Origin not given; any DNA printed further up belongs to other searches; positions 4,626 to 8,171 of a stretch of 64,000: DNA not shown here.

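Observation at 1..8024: Operon of tandem VirB6/TrbL-like channel proteins, two with built-in peptidoglycan hydrolase domains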

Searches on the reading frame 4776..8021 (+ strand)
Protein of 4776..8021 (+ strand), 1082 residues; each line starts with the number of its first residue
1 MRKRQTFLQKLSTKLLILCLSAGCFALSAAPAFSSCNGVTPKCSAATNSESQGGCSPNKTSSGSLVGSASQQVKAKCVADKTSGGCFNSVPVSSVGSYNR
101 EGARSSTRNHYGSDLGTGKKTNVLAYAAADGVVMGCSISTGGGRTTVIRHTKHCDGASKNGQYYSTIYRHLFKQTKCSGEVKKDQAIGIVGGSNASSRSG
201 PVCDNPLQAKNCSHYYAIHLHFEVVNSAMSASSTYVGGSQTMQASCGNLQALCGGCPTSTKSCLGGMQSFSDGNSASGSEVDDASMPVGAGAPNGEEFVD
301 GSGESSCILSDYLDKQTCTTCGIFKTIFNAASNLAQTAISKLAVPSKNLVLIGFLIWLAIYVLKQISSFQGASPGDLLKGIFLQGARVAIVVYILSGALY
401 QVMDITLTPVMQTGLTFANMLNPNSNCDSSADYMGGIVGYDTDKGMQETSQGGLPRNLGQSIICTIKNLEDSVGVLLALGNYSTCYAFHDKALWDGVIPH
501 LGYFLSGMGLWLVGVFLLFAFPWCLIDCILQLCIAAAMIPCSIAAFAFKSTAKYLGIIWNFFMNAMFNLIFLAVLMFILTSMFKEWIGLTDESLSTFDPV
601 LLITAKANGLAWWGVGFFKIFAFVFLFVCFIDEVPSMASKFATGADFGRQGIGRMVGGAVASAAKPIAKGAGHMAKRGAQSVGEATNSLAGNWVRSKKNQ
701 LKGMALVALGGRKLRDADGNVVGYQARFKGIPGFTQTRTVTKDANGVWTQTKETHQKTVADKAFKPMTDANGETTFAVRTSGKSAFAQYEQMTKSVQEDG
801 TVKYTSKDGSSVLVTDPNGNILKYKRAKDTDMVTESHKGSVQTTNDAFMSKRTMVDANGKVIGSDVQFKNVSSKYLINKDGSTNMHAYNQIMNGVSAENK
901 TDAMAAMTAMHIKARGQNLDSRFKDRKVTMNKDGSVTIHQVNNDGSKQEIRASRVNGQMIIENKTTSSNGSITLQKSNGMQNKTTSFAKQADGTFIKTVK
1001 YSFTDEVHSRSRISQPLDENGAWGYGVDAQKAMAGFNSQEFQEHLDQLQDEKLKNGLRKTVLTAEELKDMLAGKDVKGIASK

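Call 4: search_protein_families(library=pfam, proteins=[window:4776-8021:+], max_evalue=1)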
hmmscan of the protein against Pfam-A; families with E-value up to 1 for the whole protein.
window:4776-8021:+ (1082 aa): 2 families
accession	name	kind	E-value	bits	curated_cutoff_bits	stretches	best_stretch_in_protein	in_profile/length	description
PF01551.29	Peptidase_M23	-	9.5e-06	26.2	28.7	1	109-224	2-87/96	Peptidase family M23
PF18938.6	aRib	-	0.095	13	27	1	918-955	34-67/71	Atypical Rib domain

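Call 8: search_protein_families(library=ncbifam, proteins=[window:4776-8021:+], max_evalue=1)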
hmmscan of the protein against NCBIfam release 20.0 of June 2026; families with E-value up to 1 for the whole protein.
window:4776-8021:+ (1082 aa): 0 families

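Call 25: find_homologous_proteins(query=window:4776-8021:+, max_evalue=0.001)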
Query window:4776-8021:+ (1082 aa): 86 proteins with E <= 0.001 among 8000 candidates.
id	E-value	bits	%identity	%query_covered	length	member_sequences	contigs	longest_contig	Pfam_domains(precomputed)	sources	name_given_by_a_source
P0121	0.0e+0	2450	100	100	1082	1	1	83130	PF01551.30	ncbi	-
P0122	0.0e+0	2425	99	100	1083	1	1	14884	PF01551.30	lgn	-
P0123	0.0e+0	2354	96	100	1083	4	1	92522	-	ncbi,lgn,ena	-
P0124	0.0e+0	2339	95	100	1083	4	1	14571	PF01551.30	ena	-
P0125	0.0e+0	2338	95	100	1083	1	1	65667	PF01551.30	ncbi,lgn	-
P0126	0.0e+0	2151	89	100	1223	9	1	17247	PF01551.30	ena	-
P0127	0.0e+0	2068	84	99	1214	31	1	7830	-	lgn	-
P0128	0.0e+0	2056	83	99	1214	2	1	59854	-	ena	-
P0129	0.0e+0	1898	78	99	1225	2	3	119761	PF01551.30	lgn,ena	-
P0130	0.0e+0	1761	74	99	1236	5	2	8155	PF01551.30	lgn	-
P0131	0.0e+0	1742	72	98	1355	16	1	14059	-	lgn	-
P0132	0.0e+0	1721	72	97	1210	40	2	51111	-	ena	-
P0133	0.0e+0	1705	70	100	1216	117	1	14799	PF01551.30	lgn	-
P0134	0.0e+0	1619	68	97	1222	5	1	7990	-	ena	-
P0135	0.0e+0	1602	66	98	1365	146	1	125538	-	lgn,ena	-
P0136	0.0e+0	1473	62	98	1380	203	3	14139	PF01551.30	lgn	-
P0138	0.0e+0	1335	57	99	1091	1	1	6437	PF01551.30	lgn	-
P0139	0.0e+0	1326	58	99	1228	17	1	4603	PF01551.30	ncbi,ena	-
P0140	0.0e+0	1315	57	99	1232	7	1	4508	PF01551.30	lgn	-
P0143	0.0e+0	1246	56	99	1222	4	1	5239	PF01551.30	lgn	-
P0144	0.0e+0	1231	55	99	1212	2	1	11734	PF01551.30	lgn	-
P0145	0.0e+0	1223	54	99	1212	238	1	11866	PF01551.30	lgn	-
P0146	0.0e+0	1222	54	99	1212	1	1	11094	PF01551.30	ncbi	-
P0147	0.0e+0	1222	54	96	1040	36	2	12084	PF01551.30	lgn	-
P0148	0.0e+0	1221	55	99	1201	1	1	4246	PF01551.30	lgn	-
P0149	0.0e+0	1219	54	98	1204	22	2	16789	PF01551.30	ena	-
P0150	0.0e+0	1211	55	98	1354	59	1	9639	PF01551.30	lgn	-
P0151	0.0e+0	1206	54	99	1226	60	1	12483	PF01551.30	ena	-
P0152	0.0e+0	1101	49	99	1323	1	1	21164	PF01551.30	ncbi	-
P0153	0.0e+0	1068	51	94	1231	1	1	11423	PF01551.30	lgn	-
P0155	6.2e-295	999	47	96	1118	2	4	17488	PF01551.30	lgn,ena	-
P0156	1.6e-292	991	46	94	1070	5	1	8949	PF01551.30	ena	-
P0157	1.4e-284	965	47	96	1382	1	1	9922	PF01551.30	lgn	-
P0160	1.1e-253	863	44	92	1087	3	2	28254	PF01551.30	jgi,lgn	jgi:hypothetical protein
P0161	1.0e-239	817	42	92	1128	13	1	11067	PF01551.30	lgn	-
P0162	5.3e-238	811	41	95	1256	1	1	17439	PF01551.30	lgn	-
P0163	4.5e-233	795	40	97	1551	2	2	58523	PF01551.30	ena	-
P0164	3.5e-232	792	41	94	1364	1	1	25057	PF01551.30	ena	-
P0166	1.5e-228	780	40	98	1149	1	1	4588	PF01551.30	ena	-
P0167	4.7e-228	778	41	93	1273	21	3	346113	PF01551.30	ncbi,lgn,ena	-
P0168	1.6e-227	776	40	97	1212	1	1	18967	PF01551.30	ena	-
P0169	1.5e-226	773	39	97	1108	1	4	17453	PF01551.30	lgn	-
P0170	2.8e-224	765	39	92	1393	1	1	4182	PF01551.30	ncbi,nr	ncbi:MAG: peptidoglycan DD-metalloendopeptidase family protein, partial [Alphaproteobacteria bacteri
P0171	3.7e-224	765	38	96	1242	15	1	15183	PF01551.30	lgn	-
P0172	4.0e-221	755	40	98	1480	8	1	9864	PF01551.30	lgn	-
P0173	6.1e-221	754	39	95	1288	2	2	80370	PF01551.30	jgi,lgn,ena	-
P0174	2.0e-218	746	40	93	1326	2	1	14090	PF01551.30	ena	-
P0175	5.1e-218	745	39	94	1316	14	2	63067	PF01551.30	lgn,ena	-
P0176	5.1e-216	738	40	97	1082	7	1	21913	-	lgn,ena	-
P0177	3.5e-215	735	41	74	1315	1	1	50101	PF01551.30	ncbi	-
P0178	3.9e-214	732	41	74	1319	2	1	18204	PF01551.30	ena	-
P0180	4.4e-212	725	39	93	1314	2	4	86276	PF01551.30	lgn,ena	-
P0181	9.9e-212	724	38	97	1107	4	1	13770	PF01551.30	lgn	-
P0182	4.6e-211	722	37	99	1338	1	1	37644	PF01551.30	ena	-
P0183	6.9e-211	721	39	95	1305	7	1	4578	PF01551.30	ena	-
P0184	3.0e-209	716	39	97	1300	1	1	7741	PF01551.30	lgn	-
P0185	2.3e-208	713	38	96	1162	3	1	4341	PF01551.30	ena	-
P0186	2.7e-205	703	39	97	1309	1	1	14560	PF01551.30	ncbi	-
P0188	7.2e-203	695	39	92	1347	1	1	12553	PF01551.30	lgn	-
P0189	2.8e-199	683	37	98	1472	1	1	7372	PF01551.30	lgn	-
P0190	1.1e-197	677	38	96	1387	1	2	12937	PF01551.30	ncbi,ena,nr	ncbi:MAG: peptidoglycan DD-metalloendopeptidase family protein [Alphaproteobacteria bacterium]|nr:pe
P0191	2.4e-197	676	37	92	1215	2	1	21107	PF01551.30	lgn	-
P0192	4.5e-197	675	37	96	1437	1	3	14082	PF01551.30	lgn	-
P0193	1.9e-196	673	39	92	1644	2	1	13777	PF01551.30,PF05593.20,PF07661.20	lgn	-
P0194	1.1e-193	664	37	95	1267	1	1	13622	PF01551.30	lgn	-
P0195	1.8e-191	657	40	69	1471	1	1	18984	PF01551.30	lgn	-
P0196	1.3e-189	651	38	98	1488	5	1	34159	PF01551.30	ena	-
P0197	2.0e-189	650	36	94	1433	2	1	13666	PF01551.30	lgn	-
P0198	2.5e-181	623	34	98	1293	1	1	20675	PF01551.30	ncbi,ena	-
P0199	2.3e-179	617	34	98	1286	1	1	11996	PF01551.30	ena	-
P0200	1.2e-176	608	38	79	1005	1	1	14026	PF01551.30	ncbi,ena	-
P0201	1.9e-173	597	42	64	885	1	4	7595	PF01551.30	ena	-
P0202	8.8e-162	559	38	74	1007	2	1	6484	PF01551.30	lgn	-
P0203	2.7e-138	481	45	52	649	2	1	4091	PF01551.30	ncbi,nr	ncbi:MAG: M23 family metallopeptidase, partial [Alphaproteobacteria bacterium]|nr:M23 family metallo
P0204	3.0e-73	265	29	69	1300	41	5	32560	PF01551.30,PF21277.3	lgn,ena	-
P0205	2.5e-30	123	24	61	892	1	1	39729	PF04610.20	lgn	-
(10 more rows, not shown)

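Call 64: search_solved_structures(query=A2, max_evalue=1, show_alignments=2)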
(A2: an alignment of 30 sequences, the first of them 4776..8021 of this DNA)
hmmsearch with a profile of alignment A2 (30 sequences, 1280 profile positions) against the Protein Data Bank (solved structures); distinct sequences matched with E-value up to 1: 63 (the best 60 are shown).
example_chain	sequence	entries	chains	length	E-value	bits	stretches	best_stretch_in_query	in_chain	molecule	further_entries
2gu1_A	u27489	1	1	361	5.2e-08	34.3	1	81-194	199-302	Zinc peptidase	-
3slu_A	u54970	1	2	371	8.9e-08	33.5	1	79-196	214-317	M23 peptidase domain protein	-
6muk_A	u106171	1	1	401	1.1e-07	33.2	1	79-196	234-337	Peptidase M23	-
6ue4_A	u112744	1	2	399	1.8e-07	32.5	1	110-194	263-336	ShyA endopeptidase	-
6u2a_A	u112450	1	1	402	1.8e-07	32.5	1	110-194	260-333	ShyA endopeptidase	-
5j1l_A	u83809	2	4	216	8.5e-06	27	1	111-198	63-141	ToxR-activated gene (TagE)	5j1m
6jmz_A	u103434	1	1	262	1.2e-05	26.5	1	111-199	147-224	Peptidase M23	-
6jn1_A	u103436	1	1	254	1.2e-05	26.5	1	111-199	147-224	Peptidase M23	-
6jn0_A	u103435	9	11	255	1.2e-05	26.5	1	111-199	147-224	Peptidase M23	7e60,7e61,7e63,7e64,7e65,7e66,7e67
6jmx_A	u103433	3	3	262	1.3e-05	26.3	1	111-199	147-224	Peptidase M23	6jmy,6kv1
5kqb_A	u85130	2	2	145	2.8e-05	25.3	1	110-203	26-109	Peptidase M23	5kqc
9ijj_A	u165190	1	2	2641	2.9e-05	25.2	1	1143-1247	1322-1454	Cilia and flagella associated protein 46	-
2b44_A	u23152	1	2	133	6.4e-05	24.1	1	110-196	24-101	Glycyl-glycine endopeptidase lytM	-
2b0p_A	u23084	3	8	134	6.8e-05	24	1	110-196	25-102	Glycyl-glycine endopeptidase lytM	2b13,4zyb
7abf_A4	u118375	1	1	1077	0.00011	23.3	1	1056-1209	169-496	Transcription elongation regulator 1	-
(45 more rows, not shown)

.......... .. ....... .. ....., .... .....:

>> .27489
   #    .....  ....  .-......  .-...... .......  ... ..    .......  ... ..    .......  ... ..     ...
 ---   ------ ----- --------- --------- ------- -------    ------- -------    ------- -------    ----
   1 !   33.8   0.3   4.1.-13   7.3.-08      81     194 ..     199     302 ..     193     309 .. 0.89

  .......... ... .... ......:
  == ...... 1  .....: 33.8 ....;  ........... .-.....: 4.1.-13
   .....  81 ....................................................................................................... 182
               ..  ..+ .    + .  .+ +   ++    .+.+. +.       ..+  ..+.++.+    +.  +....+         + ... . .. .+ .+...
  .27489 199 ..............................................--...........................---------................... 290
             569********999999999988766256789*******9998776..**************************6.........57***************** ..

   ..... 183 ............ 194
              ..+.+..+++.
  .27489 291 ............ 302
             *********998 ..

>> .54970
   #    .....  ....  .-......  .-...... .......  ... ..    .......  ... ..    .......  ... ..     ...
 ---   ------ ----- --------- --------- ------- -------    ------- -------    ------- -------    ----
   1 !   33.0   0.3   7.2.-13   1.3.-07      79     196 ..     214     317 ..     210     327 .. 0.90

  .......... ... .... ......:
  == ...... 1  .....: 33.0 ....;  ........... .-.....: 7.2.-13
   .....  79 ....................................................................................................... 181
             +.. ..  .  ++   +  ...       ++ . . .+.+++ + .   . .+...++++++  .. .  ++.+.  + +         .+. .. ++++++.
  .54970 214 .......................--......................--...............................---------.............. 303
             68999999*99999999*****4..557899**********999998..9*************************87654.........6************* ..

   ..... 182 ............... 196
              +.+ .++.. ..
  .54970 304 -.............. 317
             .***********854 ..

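Call 68: predict_structure(alignment_id=A2)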
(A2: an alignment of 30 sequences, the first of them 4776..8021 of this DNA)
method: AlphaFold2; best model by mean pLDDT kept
length: 1082 residues; sequences in the alignment: 30
mean_pLDDT: 76.8   pTM: 0.40
mean pLDDT of the five models: 76.8, 73.9, 73.5, 73.1, 71.4
residues with pLDDT >= 90: 156; 70-90: 694; 50-70: 139; < 50: 93
segments of 3 or more residues with pLDDT < 50: 1-3, 27-38, 283-305, 369-371, 644-686, 1075-1082
pLDDT, mean of each block of 10 residues (from residue 1): 61 75 50 44 84 86 81 90 88 89 82 88 92 83 88 73 87 84 91 81 82 84 85 63 90 86 85 75 42 33 51 68 81 83 82 82 67 65 79 78 68 68 66 80 66 81 77 80 81 68 84 79 72 78 69 64 73 70 73 76 80 81 78 67 44 38 31 28 47 77 79 79 80 82 81 85 81 80 78 88 90 84 89 85 86 87 86 78 83 83 90 86 91 90 92 88 91 92 92 88 84 83 85 89 87 75 82 54 31
secondary structure, 60 per line:
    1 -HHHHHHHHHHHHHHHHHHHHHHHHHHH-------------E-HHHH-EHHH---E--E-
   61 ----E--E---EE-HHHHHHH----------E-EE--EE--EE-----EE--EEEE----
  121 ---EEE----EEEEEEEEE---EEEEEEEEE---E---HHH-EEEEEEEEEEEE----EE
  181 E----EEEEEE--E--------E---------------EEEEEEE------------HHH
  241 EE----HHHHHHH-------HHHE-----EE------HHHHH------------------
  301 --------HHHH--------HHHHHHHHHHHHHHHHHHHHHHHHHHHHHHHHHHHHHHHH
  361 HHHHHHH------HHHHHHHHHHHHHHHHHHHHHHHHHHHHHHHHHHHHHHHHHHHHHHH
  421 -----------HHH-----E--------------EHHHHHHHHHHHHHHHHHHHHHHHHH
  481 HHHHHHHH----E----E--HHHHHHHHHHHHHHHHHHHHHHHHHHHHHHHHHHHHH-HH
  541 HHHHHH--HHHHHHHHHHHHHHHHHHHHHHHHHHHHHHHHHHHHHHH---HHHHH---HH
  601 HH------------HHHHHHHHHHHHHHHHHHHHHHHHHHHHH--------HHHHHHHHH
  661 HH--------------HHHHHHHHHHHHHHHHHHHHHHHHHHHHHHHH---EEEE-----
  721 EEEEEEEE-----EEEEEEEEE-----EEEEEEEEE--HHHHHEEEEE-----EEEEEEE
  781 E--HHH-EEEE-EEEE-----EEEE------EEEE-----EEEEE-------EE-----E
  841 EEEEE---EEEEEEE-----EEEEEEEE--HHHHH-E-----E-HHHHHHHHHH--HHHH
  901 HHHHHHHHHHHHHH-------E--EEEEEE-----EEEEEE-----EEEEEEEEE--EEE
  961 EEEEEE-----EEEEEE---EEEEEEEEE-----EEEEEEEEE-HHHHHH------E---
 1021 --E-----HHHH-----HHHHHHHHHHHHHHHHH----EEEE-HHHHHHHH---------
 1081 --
elements in order (helices of 4 or more, strands of 3 or more residues): H2-28 H44-47 H75-81 E113-116 E124-126 E131-139 E143-151 E163-174 E179-181 E186-191 E219-225 H247-253 H278-282 H309-312 H321-367 H374-420 H456-488 H501-537 H539-546 H549-587 H591-595 H599-602 H615-643 H652-662 H677-708 E712-715 E721-728 E734-742 E748-756 H759-763 E764-768 E774-781 E788-791 E793-796 E802-805 E812-815 E821-825 E840-845 E849-855 E861-868 H871-875 H885-894 H897-914 E925-930 E936-941 E947-955 E958-966 E972-977 E981-989 E995-1003 H1005-1010 H1029-1032 H1038-1054 E1059-1062 H1064-1071

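Call 73: fold_search(model_id=the predicted structure, library=pdb)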
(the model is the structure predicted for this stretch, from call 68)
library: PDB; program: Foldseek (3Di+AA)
matches with E <= 10: 613; with E <= 0.001: 1
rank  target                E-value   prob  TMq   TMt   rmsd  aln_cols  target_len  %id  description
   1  8rt9_F                8.5e-04  1.00  0.19  0.61   7.7       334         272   14  Stalk complex full-length structure (TrwJ/VirB5-TrwI/VirB6) from the fully-assembled R388 type IV secretion system det (released 2024-06-19)
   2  8q81                  1.4e-03  0.91  0.06  0.16  19.9       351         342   10  Photorhabdus laumondii lectin PLL3 in complex with alpha-methyl-fucoside (released 2025-03-05)
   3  9n73_LQ               1.6e-03  0.57  0.05  0.06  24.8       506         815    9  SSU processome maturation and disassembly, State G (released 2025-10-29)
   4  8rtd_L                2.5e-03  1.00  0.19  0.62   7.2       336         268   14  Stalk-Arches-IMC structure from the fully-assembled R388 type IV secretion system determined by cryo-EM. (released 2024-06-19)
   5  2ya4_B                2.5e-03  0.90  0.10  0.17  20.3       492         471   10  Crystal structure of Streptococcus pneumoniae NanA (TIGR4) (released 2011-04-27)
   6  6t96                  3.0e-03  0.66  0.06  0.14  21.0       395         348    9  Photorhabdus laumondii subsp. laumondii lectin PLL3 (released 2019-12-25)
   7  3tuf_B                3.2e-03  1.00  0.09  0.53   7.8       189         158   17  Structure of the SpoIIQ-SpoIIIAH pore forming complex. (released 2012-03-14)
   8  5mxg_A                5.4e-03  0.60  0.06  0.14  21.0       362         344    7  Photorhabdus asymbiotica lectin (PHL) in complex with blood group H trisaccharide (released 2017-08-09)
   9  8q7u                  5.6e-03  0.51  0.05  0.12  20.6       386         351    9  Photorhabdus laumondii lectin PLL in complex with alpha-methyl-fucoside (released 2025-03-05)
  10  3uz0_B                5.8e-03  1.00  0.09  0.54   6.8       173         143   17  Crystal Structure of SpoIIIAH and SpoIIQ Complex (released 2012-03-21)
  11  6flu_A                6.7e-03  0.60  0.06  0.14  19.4       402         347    8  Photorhabdus asymbiotica lectin (PHL) in complex with synthetic C-fucoside (released 2019-02-06)
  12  6fhx_A                6.7e-03  0.51  0.06  0.13  20.8       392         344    8  Photorhabdus asymbiotica lectin (PHL) in complex with synthetic C-fucoside (released 2019-01-30)
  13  8q83_B                8.7e-03  0.44  0.06  0.13  20.4       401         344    7  Photorhabdus laumondii lectin PLL5 in complex with alpha-methyl-fucoside (released 2025-03-05)
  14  5c9l                  9.1e-03  0.66  0.06  0.15  21.3       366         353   11  Crystal structure of native PLL lectin from Photorhabdus luminescens at 1.65 A resolution (released 2016-10-19)
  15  7o3v_F                9.5e-03  1.00  0.18  0.59   6.8       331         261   14  Stalk complex structure (TrwJ/VirB5-TrwI/VirB6) from the fully-assembled R388 type IV secretion system determined by c (released 2022-06-22)
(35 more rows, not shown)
